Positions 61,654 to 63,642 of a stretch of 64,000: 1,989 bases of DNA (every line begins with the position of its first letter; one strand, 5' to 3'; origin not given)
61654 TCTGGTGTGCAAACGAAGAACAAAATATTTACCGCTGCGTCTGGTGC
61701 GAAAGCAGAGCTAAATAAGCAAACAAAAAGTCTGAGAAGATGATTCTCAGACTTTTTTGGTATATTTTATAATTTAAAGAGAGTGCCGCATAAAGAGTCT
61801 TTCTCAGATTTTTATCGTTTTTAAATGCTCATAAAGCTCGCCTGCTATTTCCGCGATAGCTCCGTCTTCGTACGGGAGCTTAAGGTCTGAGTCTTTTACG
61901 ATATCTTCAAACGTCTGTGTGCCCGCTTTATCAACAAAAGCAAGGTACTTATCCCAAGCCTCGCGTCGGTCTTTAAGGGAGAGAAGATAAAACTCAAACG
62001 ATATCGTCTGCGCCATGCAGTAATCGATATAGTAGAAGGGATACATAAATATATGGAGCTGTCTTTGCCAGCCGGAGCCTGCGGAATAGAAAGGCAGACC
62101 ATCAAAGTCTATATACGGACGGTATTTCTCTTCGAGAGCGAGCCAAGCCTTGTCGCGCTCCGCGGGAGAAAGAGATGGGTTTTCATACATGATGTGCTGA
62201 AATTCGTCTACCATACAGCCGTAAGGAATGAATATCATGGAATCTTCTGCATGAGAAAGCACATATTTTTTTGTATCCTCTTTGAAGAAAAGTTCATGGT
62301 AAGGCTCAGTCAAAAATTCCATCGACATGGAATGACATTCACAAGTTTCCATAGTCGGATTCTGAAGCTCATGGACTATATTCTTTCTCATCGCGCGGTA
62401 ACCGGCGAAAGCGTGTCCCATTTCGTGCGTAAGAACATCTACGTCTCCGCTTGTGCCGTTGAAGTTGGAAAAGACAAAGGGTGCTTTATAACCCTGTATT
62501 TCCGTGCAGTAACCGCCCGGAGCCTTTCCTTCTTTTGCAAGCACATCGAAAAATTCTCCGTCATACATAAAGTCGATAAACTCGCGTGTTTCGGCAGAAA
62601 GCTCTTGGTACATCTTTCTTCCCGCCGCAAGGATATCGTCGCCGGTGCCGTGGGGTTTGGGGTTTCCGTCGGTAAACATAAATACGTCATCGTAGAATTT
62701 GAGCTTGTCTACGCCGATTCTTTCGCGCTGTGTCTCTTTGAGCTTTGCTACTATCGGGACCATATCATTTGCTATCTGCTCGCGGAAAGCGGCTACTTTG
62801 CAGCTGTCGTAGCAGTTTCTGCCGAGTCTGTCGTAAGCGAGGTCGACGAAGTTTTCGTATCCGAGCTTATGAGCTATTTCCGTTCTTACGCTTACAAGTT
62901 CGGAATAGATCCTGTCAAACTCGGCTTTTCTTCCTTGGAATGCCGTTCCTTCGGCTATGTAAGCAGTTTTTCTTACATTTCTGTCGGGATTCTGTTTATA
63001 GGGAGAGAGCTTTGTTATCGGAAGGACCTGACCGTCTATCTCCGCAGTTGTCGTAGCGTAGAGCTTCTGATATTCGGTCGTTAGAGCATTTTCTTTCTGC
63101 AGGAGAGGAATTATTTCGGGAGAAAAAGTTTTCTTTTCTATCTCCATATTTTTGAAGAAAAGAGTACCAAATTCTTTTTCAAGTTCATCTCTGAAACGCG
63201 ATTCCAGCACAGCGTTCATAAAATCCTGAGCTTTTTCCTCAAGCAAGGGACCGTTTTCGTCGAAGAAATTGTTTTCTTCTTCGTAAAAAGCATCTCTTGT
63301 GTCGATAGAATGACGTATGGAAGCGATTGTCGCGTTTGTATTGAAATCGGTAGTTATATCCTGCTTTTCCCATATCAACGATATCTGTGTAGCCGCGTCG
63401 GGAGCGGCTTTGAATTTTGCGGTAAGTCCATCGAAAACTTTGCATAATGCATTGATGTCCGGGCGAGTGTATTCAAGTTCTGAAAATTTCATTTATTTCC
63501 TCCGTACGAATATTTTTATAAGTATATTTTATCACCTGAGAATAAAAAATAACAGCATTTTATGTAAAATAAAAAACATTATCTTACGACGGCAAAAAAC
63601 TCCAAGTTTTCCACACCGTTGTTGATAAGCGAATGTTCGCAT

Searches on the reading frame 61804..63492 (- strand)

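Call 35: search_protein_families(library=pfam, proteins=[window:61804-63492:-], max_evalue=0.00001)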
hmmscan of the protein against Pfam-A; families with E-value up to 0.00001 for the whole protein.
window:61804-63492:- (562 aa): 1 family
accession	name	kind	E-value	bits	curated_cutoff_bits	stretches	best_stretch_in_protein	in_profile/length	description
PF01432.26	Peptidase_M3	-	8.5e-26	91.7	27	1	165-538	2-444/457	Peptidase family M3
